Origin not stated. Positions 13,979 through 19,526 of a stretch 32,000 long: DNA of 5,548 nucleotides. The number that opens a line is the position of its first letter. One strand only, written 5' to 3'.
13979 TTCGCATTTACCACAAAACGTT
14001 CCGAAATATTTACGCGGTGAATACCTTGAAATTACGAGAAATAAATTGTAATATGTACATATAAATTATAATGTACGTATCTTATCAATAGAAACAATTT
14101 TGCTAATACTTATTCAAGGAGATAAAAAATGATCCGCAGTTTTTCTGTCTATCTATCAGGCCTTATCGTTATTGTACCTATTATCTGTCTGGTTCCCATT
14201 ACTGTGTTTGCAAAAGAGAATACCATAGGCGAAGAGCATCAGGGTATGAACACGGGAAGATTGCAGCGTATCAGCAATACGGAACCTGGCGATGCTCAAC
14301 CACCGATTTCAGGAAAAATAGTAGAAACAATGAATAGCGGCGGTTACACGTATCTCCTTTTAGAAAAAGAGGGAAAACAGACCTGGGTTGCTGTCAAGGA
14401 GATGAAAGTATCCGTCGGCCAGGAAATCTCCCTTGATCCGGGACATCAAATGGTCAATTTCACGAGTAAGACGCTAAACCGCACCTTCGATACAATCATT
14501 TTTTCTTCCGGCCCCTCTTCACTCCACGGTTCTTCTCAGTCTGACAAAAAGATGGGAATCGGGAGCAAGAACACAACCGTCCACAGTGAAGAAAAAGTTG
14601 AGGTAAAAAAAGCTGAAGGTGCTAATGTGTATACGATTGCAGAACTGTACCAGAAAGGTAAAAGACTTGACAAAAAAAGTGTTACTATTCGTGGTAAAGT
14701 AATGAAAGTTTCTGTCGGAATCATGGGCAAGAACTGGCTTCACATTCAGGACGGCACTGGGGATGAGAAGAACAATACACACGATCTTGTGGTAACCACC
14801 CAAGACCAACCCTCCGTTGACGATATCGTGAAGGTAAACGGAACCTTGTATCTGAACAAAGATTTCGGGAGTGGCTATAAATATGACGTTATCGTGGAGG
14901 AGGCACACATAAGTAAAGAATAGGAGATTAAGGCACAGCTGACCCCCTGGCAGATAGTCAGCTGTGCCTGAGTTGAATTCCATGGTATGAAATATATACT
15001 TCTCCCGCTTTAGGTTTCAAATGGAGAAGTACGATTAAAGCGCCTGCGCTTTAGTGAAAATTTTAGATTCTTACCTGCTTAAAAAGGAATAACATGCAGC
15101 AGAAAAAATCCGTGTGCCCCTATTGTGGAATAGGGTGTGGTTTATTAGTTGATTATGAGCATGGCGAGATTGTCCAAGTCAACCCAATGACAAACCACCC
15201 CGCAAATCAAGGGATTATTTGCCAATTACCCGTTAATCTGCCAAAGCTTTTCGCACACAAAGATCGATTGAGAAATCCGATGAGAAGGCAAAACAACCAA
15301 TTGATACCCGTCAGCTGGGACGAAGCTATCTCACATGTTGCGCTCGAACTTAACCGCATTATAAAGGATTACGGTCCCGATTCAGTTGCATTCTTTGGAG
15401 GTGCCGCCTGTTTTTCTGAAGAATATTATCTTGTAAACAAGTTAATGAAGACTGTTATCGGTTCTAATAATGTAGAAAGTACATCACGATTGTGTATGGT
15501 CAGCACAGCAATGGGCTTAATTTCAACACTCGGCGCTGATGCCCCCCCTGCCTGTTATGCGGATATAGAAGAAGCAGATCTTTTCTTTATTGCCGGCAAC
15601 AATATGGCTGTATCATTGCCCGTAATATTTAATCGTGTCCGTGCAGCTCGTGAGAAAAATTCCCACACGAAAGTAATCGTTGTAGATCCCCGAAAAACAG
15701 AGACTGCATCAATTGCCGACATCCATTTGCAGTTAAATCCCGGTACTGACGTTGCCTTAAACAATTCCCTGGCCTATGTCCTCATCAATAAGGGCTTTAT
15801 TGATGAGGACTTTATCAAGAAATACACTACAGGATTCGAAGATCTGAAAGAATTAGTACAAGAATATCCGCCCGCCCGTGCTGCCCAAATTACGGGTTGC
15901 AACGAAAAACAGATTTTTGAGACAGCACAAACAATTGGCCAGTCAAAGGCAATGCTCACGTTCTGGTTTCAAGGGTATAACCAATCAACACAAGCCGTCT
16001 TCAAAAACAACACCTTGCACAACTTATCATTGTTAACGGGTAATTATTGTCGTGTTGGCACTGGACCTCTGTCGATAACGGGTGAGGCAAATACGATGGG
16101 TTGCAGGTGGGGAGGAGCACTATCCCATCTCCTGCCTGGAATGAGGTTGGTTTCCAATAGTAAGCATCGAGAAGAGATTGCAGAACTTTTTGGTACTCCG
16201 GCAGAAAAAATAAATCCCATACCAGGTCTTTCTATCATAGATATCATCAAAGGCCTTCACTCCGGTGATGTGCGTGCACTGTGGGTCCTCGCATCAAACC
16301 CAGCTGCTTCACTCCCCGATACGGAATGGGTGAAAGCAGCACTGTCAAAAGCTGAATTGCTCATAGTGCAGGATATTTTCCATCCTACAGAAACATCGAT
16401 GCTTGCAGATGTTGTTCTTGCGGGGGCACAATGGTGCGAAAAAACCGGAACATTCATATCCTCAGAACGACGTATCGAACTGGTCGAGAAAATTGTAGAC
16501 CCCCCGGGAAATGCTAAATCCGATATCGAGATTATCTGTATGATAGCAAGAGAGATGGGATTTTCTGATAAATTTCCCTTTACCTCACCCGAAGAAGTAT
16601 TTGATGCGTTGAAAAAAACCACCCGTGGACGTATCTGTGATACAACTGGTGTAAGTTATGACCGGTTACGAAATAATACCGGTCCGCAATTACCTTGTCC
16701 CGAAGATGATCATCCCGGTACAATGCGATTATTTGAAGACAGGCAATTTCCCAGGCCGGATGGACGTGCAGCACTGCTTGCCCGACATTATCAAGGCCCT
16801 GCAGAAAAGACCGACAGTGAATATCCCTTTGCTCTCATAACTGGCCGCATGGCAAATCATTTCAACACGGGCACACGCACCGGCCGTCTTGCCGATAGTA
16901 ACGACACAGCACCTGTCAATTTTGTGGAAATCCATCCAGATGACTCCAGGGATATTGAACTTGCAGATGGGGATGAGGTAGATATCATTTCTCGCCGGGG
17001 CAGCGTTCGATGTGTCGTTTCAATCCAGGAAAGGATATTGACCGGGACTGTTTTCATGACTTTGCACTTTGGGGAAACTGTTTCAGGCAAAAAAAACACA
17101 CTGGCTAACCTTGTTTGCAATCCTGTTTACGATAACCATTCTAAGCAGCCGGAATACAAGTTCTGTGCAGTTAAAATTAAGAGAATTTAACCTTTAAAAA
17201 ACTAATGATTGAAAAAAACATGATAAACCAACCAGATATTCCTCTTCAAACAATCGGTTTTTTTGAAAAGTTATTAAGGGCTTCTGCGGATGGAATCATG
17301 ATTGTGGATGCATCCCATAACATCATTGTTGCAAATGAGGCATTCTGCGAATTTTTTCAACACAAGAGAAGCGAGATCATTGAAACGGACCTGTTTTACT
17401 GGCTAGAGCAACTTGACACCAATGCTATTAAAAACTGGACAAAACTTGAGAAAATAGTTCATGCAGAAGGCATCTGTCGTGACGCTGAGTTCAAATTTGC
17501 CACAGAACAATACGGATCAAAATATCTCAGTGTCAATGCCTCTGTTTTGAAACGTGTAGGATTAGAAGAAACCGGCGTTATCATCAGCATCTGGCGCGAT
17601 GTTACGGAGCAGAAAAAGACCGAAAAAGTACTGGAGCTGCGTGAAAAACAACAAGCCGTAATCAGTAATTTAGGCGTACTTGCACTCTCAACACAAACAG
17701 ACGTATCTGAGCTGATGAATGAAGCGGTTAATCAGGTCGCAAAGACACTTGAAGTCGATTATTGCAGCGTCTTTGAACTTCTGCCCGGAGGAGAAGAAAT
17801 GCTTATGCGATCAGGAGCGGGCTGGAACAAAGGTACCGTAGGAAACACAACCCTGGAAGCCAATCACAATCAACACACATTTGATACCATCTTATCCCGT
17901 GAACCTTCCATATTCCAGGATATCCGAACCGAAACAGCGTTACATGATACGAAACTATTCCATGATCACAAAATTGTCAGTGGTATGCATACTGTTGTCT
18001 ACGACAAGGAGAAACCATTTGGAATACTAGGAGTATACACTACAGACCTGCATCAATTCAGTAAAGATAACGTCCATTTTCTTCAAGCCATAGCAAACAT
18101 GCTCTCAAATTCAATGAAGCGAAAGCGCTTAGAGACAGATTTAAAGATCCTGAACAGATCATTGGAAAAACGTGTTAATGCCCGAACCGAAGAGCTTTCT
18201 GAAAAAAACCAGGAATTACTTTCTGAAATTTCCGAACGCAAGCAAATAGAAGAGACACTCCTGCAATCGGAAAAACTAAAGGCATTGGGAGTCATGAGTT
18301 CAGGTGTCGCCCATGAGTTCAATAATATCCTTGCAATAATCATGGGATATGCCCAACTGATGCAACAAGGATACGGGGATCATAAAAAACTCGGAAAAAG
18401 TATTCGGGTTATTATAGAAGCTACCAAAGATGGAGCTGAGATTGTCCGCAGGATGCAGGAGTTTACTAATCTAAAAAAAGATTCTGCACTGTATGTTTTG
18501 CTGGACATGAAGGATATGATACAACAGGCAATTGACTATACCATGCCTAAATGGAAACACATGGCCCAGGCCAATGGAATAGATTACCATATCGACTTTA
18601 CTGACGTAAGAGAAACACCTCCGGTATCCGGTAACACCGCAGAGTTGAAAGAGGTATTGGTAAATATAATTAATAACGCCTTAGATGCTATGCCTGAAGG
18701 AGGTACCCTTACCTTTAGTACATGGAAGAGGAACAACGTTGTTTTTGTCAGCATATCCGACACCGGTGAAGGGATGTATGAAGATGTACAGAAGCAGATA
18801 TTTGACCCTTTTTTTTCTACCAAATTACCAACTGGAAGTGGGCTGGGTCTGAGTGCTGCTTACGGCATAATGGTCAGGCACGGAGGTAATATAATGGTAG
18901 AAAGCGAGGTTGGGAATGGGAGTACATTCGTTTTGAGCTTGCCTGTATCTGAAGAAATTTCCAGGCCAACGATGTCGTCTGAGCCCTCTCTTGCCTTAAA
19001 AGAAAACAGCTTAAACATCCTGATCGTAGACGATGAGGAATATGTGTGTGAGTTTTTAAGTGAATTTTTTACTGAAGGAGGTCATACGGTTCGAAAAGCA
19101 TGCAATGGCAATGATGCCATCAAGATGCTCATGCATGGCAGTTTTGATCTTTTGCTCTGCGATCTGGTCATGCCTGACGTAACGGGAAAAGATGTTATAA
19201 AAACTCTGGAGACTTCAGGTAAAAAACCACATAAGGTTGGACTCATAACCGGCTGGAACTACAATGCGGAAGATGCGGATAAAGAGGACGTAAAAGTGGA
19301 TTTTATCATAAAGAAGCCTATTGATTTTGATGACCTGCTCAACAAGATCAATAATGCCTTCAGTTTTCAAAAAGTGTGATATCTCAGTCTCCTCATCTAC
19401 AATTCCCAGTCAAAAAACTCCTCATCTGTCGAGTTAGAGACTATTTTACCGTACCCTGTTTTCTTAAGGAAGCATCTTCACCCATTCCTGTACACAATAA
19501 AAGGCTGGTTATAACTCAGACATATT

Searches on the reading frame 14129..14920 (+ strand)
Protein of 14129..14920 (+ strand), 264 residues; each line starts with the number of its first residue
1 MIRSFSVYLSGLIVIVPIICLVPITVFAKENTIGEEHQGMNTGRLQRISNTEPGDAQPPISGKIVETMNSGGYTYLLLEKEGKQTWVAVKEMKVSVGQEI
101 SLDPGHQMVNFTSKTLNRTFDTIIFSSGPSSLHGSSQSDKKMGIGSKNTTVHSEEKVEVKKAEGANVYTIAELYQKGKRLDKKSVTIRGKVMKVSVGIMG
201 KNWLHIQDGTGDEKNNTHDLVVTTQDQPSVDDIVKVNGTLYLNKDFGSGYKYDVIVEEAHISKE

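Call 45: search_protein_families(library=pfam, proteins=[window:14129-14920:+], max_evalue=0.001)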
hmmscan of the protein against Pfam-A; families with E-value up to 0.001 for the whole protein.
window:14129-14920:+ (264 aa): 0 families

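Call 47: search_protein_families(library=ncbifam, proteins=[window:14129-14920:+], max_evalue=0.001)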
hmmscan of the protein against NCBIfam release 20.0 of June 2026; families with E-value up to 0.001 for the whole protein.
window:14129-14920:+ (264 aa): 0 families

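Call 64: search_protein_families(library=padloc, proteins=[window:14129-14920:+], max_evalue=0.001)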
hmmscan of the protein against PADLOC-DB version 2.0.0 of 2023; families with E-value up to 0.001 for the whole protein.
window:14129-14920:+ (264 aa): 0 families

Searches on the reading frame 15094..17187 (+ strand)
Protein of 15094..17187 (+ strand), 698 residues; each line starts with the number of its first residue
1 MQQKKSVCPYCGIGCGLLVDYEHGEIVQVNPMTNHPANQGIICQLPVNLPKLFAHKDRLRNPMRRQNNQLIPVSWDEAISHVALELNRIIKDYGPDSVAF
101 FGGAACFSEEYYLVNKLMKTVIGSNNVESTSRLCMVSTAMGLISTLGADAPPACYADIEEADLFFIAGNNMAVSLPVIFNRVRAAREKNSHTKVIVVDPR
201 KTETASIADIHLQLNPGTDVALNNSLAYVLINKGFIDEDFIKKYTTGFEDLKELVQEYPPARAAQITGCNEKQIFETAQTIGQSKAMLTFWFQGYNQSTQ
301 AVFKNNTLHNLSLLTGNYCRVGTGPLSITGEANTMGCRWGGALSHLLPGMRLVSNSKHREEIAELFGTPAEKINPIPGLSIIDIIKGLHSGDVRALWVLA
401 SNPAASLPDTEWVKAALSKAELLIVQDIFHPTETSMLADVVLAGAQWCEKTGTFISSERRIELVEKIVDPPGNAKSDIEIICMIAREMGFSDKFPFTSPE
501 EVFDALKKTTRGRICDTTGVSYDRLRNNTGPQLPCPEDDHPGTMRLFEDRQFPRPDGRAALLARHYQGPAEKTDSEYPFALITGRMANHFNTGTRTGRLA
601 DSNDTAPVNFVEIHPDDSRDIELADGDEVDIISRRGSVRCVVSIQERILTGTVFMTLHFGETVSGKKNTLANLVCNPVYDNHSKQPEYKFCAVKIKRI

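Call 3: search_protein_families(library=pfam, proteins=[window:15094-17187:+], max_evalue=0.1)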
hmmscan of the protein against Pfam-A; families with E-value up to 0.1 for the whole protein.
window:15094-17187:+ (698 aa): 4 families
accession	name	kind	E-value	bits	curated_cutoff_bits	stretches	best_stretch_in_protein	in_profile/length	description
PF00384.28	Molybdopterin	-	2.1e-65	221.5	24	1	58-486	1-352/353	Molybdopterin oxidoreductase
PF01568.27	Molydop_binding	-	2.2e-27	95.7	26.8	1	579-692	1-110/110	Molydopterin dinucleotide binding domain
PF04879.21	Molybdop_Fe4S4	-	4.8e-13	49.3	22.7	1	1-44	1-44/55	Molybdopterin oxidoreductase Fe4S4 domain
PF08271.17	Zn_Ribbon_TF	-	0.044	13.8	29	0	7-27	2-21/43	TFIIB zinc-binding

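Call 47: search_protein_families(library=ncbifam, proteins=[window:15094-17187:+], max_evalue=0.001)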
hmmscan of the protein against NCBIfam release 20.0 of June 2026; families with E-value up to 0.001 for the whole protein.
window:15094-17187:+ (698 aa): 27 families (the best 25 are shown)
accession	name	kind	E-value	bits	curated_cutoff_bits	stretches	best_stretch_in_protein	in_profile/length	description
TIGR01591.1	Fdh-alpha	equivalog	4.7e-180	600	666.25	1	7-695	2-672/672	formate dehydrogenase subunit alpha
NF047855.1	AssmNtatRedNasC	equivalog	2.2e-152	508.9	1100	1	4-696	21-707/708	assimilatory nitrate reductase catalytic subunit NasC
NF041323.1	Nitr_red_NasA_Halo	equivalog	1.6e-134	449.9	1000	1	11-695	3-672/673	assimilatory nitrate reductase NasA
NF010055.0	PRK13532.1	equivalog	4.2e-119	399.1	904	3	3-245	42-291/830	nitrate reductase catalytic subunit NapA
TIGR01706.1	NAPA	equivalog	1.2e-113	381.1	930.55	3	3-245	42-291/830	periplasmic nitrate reductase subunit alpha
TIGR01701.1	Fdhalpha-like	subfamily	4.2e-61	207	582.15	1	56-697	97-743/744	FdhF/YdeP family oxidoreductase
TIGR01553.1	formate-DH-alph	equivalog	9.8e-56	189.1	814.2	4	3-247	44-306/1009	formate dehydrogenase-N subunit alpha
TIGR02693.1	arsenite_ox_L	equivalog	5.3e-54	183.5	359.05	2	56-330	113-419/806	arsenate reductase (azurin) large subunit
NF041513.1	formate_DH_Act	exception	6.3e-49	166.6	1400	2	5-246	44-296/1067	formate dehydrogenase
NF012032.0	PRK15488.1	equivalog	1.3e-48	165.6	694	2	3-498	43-537/759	thiosulfate reductase PhsA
TIGR02166.1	dmsA_ynfE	subfamily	1.2e-45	155.9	777.7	2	10-250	52-304/794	DMSO/selenate family reductase complex A subunit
NF041783.2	mnquin_red_QrcB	equivalog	1.6e-39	135.7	440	2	2-317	51-358/695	menaquinone reductase molybdopterin-binding-like subunit QrcB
TIGR00509.1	bisC_fam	subfamily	7e-39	133.7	1017.55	2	185-494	198-516/772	molybdopterin guanine dinucleotide-containing S/N-oxide reductase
TIGR01973.1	NuoG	equivalog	1.6e-37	129.6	470.05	1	1-483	212-605/606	NADH-quinone oxidoreductase subunit NuoG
NF005895.0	PRK07860.1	equivalog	2.1e-37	128.6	802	2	5-226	238-455/811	NADH-quinone oxidoreductase subunit G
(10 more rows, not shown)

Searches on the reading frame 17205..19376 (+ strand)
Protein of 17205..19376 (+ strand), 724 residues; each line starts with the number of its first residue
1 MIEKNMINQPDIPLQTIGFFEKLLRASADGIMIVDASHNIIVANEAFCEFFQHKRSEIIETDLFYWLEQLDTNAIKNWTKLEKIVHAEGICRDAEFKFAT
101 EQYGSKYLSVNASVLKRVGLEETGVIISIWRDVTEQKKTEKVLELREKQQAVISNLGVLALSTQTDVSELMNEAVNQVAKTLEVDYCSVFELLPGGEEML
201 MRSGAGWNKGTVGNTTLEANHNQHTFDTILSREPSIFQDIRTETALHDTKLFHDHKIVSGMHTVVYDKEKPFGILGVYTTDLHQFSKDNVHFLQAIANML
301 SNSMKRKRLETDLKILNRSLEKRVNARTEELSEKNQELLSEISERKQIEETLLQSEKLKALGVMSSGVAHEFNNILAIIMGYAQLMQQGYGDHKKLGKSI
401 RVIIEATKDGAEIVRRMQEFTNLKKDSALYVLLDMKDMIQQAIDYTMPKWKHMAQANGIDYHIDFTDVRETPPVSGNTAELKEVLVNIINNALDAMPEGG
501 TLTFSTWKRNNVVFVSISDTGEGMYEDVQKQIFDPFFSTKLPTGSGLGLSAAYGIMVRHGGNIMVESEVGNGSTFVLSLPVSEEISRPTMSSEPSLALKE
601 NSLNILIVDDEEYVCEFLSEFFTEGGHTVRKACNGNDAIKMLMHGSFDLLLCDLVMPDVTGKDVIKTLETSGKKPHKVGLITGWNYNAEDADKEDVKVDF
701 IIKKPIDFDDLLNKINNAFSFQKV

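Call 3: search_protein_families(library=pfam, proteins=[window:17205-19376:+], max_evalue=0.1)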
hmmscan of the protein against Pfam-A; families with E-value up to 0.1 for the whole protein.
window:17205-19376:+ (724 aa): 12 families
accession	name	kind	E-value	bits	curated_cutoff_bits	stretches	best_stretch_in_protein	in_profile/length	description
PF02518.31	HATPase_c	-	6.1e-22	78.6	26.4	1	478-582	3-110/111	Histidine kinase-, DNA gyrase B-, and HSP90-like ATPase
PF00072.30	Response_reg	-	2e-18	67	30.2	1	605-715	1-110/111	Response regulator receiver domain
PF01590.32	GAF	-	1.1e-09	39.3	22.4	1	166-303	1-132/133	GAF domain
PF00989.32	PAS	-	2.4e-08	34.4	22.6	1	19-123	2-104/113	PAS fold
PF13188.13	PAS_8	-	3.8e-08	33.4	21.8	1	19-75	2-55/65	PAS domain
PF00512.31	HisKA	-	1.1e-07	32.3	26.9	1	364-422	5-62/66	His Kinase A (phospho-acceptor) domain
PF13185.12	GAF_2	-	1.2e-07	32.5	28.6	1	165-301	2-132/136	GAF domain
PF13492.12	GAF_3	-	2.3e-07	31.7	27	1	167-304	2-127/129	GAF domain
PF13426.13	PAS_9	-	2.3e-06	28.2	27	1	29-135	2-103/103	PAS domain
PF14501.12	HATPase_c_5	-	8.1e-05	22.9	22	1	479-568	4-91/102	GHKL domain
PF12860.13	PAS_7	-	0.0043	17.6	27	1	29-140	6-114/115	PAS fold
PF13589.12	HATPase_c_3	-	0.025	15.1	25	1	481-527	3-48/137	Histidine kinase-, DNA gyrase B-, and HSP90-like ATPase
